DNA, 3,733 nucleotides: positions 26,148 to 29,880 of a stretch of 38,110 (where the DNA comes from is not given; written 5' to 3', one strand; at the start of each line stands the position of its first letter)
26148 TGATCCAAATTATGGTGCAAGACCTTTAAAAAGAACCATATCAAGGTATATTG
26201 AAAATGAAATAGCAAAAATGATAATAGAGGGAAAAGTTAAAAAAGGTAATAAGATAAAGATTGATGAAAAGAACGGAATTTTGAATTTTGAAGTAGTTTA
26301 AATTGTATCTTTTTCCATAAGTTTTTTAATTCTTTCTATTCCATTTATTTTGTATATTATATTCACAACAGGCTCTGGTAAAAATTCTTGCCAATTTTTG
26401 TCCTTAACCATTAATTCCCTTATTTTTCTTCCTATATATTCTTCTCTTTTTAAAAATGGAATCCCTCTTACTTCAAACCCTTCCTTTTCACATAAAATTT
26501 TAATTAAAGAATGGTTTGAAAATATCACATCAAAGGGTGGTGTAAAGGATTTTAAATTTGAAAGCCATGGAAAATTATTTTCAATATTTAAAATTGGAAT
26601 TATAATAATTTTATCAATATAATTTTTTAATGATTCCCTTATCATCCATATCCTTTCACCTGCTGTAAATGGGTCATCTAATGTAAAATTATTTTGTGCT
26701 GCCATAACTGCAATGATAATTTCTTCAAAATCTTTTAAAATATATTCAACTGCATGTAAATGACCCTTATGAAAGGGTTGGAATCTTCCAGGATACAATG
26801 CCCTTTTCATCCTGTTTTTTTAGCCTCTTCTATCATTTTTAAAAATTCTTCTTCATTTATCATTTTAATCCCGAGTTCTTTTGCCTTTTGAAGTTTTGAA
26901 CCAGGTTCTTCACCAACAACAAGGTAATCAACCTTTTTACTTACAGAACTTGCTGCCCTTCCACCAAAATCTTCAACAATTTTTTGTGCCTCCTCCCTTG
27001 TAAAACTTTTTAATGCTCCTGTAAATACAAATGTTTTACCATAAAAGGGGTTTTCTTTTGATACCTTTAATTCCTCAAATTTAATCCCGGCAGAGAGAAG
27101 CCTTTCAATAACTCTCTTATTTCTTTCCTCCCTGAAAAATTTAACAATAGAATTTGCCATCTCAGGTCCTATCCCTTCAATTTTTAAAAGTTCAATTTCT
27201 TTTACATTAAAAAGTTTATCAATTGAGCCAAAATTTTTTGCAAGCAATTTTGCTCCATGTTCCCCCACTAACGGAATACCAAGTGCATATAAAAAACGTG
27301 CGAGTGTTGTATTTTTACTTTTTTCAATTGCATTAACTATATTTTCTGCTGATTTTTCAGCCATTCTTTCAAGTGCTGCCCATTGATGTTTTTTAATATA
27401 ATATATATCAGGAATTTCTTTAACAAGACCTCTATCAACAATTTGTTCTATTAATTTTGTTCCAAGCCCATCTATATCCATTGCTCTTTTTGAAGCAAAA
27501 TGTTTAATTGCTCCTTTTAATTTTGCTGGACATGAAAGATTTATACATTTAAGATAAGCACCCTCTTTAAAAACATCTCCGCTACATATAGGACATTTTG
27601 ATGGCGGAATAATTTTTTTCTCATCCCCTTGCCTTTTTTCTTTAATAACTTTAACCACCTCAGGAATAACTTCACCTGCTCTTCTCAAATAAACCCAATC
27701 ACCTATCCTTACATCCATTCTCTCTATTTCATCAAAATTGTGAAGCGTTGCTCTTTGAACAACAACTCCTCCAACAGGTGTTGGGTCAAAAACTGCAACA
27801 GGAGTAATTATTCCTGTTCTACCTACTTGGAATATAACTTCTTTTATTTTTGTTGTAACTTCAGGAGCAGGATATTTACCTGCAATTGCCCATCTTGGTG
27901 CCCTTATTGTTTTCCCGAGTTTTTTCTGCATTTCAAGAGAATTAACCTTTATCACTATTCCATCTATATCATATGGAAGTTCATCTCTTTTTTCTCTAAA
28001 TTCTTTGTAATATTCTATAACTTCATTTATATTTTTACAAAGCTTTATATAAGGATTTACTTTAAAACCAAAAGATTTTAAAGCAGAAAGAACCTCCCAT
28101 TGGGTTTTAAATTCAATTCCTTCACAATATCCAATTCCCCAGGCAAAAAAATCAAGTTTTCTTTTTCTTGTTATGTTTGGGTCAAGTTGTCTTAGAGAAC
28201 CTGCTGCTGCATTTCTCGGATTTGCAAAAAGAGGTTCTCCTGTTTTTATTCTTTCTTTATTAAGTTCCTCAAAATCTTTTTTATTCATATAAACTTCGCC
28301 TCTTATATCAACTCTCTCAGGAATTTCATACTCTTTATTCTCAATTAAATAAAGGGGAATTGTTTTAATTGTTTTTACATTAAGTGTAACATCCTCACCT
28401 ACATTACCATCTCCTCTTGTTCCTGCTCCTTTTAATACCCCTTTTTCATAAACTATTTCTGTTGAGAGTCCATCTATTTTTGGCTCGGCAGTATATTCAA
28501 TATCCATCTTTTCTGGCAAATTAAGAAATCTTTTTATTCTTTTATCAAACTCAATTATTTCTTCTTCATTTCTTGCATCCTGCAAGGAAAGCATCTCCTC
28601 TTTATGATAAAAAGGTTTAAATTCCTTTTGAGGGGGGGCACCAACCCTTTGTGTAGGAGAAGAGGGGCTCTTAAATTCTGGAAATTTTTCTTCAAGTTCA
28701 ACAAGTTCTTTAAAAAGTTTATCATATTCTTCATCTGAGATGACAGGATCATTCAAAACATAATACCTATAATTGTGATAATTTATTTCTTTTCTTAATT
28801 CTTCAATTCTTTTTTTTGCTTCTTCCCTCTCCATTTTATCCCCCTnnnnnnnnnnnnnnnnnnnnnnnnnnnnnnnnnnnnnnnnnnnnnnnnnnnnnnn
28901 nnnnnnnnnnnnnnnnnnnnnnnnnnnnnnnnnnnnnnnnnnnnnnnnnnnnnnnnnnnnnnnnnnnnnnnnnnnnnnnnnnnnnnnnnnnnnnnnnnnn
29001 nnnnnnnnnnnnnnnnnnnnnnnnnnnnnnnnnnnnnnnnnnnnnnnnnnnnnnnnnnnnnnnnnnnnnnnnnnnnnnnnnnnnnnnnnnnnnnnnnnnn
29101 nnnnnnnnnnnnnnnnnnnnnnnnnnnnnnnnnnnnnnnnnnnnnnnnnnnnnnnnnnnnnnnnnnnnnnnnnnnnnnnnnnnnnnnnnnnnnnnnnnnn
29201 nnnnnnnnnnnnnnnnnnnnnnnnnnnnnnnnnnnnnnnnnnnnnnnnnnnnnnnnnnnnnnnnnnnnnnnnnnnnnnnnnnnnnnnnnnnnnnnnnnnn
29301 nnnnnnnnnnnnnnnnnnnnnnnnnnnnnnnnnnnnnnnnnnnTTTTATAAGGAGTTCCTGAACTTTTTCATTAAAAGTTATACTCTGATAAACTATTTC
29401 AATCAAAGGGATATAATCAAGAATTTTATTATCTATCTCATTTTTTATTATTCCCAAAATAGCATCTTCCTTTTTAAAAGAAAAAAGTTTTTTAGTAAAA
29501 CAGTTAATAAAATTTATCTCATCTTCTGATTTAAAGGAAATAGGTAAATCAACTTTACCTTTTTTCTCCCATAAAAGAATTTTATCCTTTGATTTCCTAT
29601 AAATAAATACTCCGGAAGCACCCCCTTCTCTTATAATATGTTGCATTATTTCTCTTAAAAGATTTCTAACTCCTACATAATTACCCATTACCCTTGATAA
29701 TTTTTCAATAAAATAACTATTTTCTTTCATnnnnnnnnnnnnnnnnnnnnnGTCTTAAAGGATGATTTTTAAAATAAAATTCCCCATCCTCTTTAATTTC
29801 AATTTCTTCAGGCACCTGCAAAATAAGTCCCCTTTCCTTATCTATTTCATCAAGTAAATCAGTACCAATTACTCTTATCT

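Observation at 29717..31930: Orphan 737-aa protein with a diverged class III cyclase-like core, wedged between pilT and a GGDEF gene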

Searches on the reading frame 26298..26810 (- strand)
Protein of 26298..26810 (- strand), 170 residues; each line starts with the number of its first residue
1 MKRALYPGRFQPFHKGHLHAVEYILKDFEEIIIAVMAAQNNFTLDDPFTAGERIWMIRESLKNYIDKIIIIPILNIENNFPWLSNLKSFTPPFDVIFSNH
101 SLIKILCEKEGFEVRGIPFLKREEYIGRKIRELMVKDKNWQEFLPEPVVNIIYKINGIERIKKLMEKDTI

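Call 3: search_protein_families(library=pfam, proteins=[window:26298-26810:-], max_evalue=1)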
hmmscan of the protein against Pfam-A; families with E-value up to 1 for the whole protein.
window:26298-26810:- (170 aa): 2 families
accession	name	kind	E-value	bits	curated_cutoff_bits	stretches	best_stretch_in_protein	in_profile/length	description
PF01467.32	CTP_transf_like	-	8.9e-15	55.5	21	1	5-78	1-73/133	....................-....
PF05636.17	HIGH_NTase1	-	0.0063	16.3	27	1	10-38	10-39/402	HIGH Nucleotidyl Transferase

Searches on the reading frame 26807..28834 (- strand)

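Call 3: search_protein_families(library=pfam, proteins=[window:26807-28834:-], max_evalue=1)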
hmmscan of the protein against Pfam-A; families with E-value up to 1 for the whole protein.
window:26807-28834:- (675 aa): 13 families
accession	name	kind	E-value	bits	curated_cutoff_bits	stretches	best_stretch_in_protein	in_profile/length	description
PF01653.23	DNA_ligase_aden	-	2.2e-97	326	27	1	70-323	2-252/253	NAD-dependent DNA ligase adenylation domain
PF03120.22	DNA_ligase_OB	-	1.4e-33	115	32.9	1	327-404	1-78/79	NAD-dependent DNA ligase OB-fold domain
PF12826.13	HHH_2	-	5.3e-23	81.4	27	1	513-576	1-64/64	Helix-hairpin-helix motif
PF00533.33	BRCT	-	3.2e-18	66.2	21.3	1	593-668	2-78/78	BRCA1 C Terminus (BRCT) domain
PF22745.1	Nlig-Ia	-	1.3e-11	45.4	27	1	7-54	3-50/92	DNA ligase-like, N-terminal NAD+-binding domain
PF14520.12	HHH_5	-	2.9e-10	40.9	27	2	514-569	1-57/57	Helix-hairpin-helix domain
PF12738.14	PTCB-BRCT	-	1.1e-06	28.9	22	1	613-660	13-60/63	twin BRCT domain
PF00633.29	HHH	-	8.4e-06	25.8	24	1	537-566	1-30/30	Helix-hairpin-helix motif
PF03119.21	DNA_ligase_ZBD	-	0.00087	19.6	25.8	1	413-437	1-27/27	NAD-dependent DNA ligase C4 zinc finger domain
PF16589.12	BRCT_2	-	0.0017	19.1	27.3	1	597-662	3-68/86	BRCT domain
PF14716.13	HHH_8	-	0.03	15.1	30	0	548-570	49-71/73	Helix-hairpin-helix domain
PF12836.13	HHH_3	-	0.1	13.1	27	0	548-566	15-33/65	Helix-hairpin-helix motif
PF22306.1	PAV1-137_bromodom-like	-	0.14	12.6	27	1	4-49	38-84/115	PAV1-137, bromodomain-like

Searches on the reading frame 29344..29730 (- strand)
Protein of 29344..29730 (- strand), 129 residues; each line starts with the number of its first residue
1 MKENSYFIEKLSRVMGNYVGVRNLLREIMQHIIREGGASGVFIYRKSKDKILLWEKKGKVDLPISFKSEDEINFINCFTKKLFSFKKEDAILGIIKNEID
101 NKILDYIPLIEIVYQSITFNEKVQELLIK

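Call 76: search_solved_structures(query=A8, max_evalue=10, show_alignments=2)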
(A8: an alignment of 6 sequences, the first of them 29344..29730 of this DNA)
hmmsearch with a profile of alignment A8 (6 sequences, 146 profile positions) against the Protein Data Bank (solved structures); distinct sequences matched with E-value up to 10: 2.
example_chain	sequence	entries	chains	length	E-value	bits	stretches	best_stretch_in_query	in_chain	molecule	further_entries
8a3t_C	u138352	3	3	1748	0.44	13.8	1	19-79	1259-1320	Anaphase-promoting complex subunit 1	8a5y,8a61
8kc0_A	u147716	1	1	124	0.79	13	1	26-76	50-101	De novo design protein -NB8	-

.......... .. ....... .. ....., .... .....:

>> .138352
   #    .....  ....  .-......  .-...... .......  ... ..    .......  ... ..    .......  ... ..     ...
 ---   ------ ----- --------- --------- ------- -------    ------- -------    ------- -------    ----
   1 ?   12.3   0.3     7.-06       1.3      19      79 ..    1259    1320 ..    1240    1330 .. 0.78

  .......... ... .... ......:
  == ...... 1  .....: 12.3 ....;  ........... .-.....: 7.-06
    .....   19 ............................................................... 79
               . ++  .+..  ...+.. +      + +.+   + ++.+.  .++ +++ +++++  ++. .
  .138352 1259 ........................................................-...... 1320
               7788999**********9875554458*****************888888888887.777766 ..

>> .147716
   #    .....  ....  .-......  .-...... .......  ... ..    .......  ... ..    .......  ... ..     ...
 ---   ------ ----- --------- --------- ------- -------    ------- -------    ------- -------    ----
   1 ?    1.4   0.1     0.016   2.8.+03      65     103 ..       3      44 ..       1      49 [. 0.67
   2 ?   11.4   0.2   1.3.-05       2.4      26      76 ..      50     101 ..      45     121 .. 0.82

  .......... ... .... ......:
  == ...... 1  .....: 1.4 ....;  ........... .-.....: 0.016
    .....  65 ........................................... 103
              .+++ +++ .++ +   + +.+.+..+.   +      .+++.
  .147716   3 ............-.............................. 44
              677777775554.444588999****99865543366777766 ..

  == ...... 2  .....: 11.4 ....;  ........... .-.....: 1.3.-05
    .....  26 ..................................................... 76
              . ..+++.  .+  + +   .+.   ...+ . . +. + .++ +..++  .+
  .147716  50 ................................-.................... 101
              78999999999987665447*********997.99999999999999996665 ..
